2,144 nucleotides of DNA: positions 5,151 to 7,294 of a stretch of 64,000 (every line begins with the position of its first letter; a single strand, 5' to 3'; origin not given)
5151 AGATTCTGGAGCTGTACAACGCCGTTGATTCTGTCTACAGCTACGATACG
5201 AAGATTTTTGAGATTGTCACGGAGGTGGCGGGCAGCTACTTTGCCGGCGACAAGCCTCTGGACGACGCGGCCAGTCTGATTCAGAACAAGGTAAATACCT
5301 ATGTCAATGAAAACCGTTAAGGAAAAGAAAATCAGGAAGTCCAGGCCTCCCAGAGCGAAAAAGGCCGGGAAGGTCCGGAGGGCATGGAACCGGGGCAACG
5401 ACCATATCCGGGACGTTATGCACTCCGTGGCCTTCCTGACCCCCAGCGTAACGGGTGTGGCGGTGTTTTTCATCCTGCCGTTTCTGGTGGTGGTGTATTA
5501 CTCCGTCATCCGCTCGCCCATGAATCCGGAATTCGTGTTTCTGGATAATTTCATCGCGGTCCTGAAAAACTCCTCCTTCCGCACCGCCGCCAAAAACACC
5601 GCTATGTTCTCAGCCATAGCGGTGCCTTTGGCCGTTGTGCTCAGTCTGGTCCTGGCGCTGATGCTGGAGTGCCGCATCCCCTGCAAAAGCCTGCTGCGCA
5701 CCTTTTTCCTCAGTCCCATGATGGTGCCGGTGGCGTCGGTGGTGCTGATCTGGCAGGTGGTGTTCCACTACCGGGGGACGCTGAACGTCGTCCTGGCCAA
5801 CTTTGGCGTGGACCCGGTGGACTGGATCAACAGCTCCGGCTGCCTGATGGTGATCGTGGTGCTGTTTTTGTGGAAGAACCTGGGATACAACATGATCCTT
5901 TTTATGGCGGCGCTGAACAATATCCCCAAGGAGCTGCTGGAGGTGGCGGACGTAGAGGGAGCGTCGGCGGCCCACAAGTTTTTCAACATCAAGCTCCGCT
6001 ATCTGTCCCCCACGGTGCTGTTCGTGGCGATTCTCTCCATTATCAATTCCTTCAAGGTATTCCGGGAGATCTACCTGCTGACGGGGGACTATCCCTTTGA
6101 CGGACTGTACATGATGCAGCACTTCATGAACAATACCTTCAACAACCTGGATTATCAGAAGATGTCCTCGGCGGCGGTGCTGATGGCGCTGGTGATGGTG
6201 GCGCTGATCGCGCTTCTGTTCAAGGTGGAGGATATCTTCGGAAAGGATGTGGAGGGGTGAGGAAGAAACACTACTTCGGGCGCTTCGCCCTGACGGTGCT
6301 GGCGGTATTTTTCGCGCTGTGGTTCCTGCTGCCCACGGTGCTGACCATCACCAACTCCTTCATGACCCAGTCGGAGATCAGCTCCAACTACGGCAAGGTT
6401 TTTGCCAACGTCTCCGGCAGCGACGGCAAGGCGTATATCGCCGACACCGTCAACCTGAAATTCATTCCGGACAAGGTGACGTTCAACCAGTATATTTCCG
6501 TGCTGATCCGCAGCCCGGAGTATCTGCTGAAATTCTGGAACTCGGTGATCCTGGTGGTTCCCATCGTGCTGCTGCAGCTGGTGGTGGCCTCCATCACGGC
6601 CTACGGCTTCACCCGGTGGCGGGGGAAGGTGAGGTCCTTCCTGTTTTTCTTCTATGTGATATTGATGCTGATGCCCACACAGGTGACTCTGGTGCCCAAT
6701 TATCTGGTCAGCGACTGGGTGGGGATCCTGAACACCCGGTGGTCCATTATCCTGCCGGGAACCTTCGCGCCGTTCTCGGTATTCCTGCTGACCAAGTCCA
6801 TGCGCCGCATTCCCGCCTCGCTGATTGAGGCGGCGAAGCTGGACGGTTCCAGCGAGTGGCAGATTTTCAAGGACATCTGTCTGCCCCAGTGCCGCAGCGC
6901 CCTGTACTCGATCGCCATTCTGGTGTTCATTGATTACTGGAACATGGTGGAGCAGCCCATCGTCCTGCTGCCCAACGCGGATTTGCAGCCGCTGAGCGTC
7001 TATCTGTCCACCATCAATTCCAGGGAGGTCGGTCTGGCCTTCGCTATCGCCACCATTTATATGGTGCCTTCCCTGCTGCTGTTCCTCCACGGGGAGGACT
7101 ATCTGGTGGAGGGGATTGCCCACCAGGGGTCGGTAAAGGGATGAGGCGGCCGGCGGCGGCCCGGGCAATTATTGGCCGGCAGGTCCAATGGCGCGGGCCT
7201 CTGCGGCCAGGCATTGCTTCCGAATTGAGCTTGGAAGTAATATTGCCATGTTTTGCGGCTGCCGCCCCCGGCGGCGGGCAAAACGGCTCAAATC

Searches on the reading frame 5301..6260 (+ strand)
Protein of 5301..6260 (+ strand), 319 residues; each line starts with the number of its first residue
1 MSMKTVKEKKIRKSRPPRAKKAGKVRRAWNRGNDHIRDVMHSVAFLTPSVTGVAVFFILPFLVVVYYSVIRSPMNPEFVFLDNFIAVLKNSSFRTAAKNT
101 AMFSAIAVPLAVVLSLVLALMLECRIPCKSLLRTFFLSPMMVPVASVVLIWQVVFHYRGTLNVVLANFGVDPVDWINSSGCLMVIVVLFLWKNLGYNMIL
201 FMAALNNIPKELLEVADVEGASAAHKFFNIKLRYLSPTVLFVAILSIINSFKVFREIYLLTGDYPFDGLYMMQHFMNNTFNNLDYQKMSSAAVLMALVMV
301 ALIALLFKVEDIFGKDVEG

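Call 6: search_protein_families(library=pfam, proteins=[window:5301-6260:+], max_evalue=0.01)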
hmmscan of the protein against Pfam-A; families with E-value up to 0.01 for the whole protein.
window:5301-6260:+ (319 aa): 1 family
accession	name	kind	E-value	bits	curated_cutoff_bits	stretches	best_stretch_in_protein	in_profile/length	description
PF00528.27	BPD_transp_1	-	9.8e-16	58.4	26.4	1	115-314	5-179/184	Binding-protein-dependent transport system inner membrane component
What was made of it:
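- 5301..6260 (+): MalF/UgpA-like permease (319 aa) with an EAA-like loop. BPD_transp_1 scores 58.4 bits (call 6).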

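Call 7: search_protein_families(library=ncbifam, proteins=[window:5301-6260:+], max_evalue=0.01)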
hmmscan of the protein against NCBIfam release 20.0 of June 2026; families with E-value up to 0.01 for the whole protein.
window:5301-6260:+ (319 aa): 10 families
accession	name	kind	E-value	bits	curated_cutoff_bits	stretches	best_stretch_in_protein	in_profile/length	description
NF007852.0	PRK10561.1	equivalog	4.4e-28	99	335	1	45-308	17-286/295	sn-glycerol-3-phosphate ABC transporter permease UgpA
NF040931.1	ABC_arch_GlcT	equivalog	7.9e-19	68.4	360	1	61-303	16-264/278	glucose ABC transporter permease GlcT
NF008232.0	PRK10999.1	equivalog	4.9e-15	55.2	392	1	83-264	269-457/520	maltose ABC transporter permease MalF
NF011624.0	PRK15050.1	equivalog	2.8e-11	43.1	247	1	37-308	19-280/297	2-aminoethylphosphonate ABC transporter permease subunit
TIGR03262.1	PhnU2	equivalog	1.2e-09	37.3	593.25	1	51-303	12-248/546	putative 2-aminoethylphosphonate ABC transporter permease subunit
TIGR00969.1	3a0106s02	subfamily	5.7e-09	35.8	240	1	52-307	21-265/272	sulfate ABC transporter permease subunit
TIGR01581.1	Mo_ABC_porter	hypoth_equivalog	6.8e-08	32.3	210.3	1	83-302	9-223/225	ABC transporter permease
NF008208.0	PRK10971.1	equivalog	5e-07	29.5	415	1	81-310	44-264/277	sulfate/thiosulfate ABC transporter permease CysT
NF006953.0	PRK09433.1-4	equivalog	2.3e-05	23.5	970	1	83-306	42-258/536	thiamine/thiamine pyrophosphate ABC transporter permease ThiP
NF043074.1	MMSYN1_0196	equivalog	0.00059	19.2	350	1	42-306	10-259/277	spermidine/putrescine ABC transporter permease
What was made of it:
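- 5301..6260 (+): Best NCBIfam similarity is UgpA (call 7).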

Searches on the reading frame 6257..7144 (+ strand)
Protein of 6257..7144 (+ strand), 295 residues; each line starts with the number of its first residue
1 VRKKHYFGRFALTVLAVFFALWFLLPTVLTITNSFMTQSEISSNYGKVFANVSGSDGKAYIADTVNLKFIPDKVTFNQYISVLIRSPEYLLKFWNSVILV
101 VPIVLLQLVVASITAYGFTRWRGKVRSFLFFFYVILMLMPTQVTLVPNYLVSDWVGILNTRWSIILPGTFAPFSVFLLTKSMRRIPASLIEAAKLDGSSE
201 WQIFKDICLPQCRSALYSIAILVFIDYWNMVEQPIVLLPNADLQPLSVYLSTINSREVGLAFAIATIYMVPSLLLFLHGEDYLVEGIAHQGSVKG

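Call 6: search_protein_families(library=pfam, proteins=[window:6257-7144:+], max_evalue=0.01)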
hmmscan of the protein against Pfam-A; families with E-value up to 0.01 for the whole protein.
window:6257-7144:+ (295 aa): 1 family
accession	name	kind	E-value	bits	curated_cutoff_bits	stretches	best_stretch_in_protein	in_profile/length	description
PF00528.27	BPD_transp_1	-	1.5e-14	54.6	26.4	1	108-276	2-172/184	Binding-protein-dependent transport system inner membrane component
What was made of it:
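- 6257..7144 (+): MalG/UgpE-like permease (295 aa) with a canonical EAA loop at residue 191. BPD_transp_1 scores 54.6 bits (call 6).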

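Call 7: search_protein_families(library=ncbifam, proteins=[window:6257-7144:+], max_evalue=0.01)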
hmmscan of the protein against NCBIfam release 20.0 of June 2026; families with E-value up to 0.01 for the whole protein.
window:6257-7144:+ (295 aa): 13 families
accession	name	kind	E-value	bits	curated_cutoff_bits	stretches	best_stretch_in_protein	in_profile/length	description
NF040932.1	ABC_arch_GlcU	equivalog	1e-25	90.9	340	1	14-292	8-269/272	glucose ABC transporter permease GlcU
NF008210.0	PRK10973.1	equivalog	1.3e-16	61.1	297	1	86-286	70-275/281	sn-glycerol-3-phosphate ABC transporter permease UgpE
NF008231.0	PRK10998.1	equivalog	5.1e-15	55.8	261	1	89-295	81-296/296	maltose ABC transporter permease MalG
TIGR03262.1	PhnU2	equivalog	2.6e-11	42.9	593.25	1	80-277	43-251/546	putative 2-aminoethylphosphonate ABC transporter permease subunit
NF011624.0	PRK15050.1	equivalog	6.2e-10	38.7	247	1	156-277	156-280/297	2-aminoethylphosphonate ABC transporter permease subunit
NF007044.0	PRK09497.1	equivalog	1e-07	31.8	348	1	150-226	139-217/285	spermidine/putrescine ABC transporter permease PotB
NF007047.0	PRK09500.1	equivalog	1.1e-07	31.7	326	1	80-277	47-246/257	spermidine/putrescine ABC transporter permease PotC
TIGR01581.1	Mo_ABC_porter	hypoth_equivalog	1.2e-06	28.2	210.3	1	135-275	77-222/225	ABC transporter permease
TIGR03226.1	PhnU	equivalog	2.8e-06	27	283.45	1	169-276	189-297/311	2-aminoethylphosphonate ABC transporter permease subunit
NF040931.1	ABC_arch_GlcT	equivalog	5.2e-06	26.3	360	1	169-269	153-257/278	glucose ABC transporter permease GlcT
NF008049.0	PRK10782.1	subfamily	0.00019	21.2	212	1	168-225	98-155/217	methionine ABC transporter permease MetI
TIGR02141.1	modB_ABC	equivalog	0.0033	17.1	182.6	1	145-225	64-146/208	molybdate ABC transporter permease subunit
NF008232.0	PRK10999.1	equivalog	0.0082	14.9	392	1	172-226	388-442/520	maltose ABC transporter permease MalF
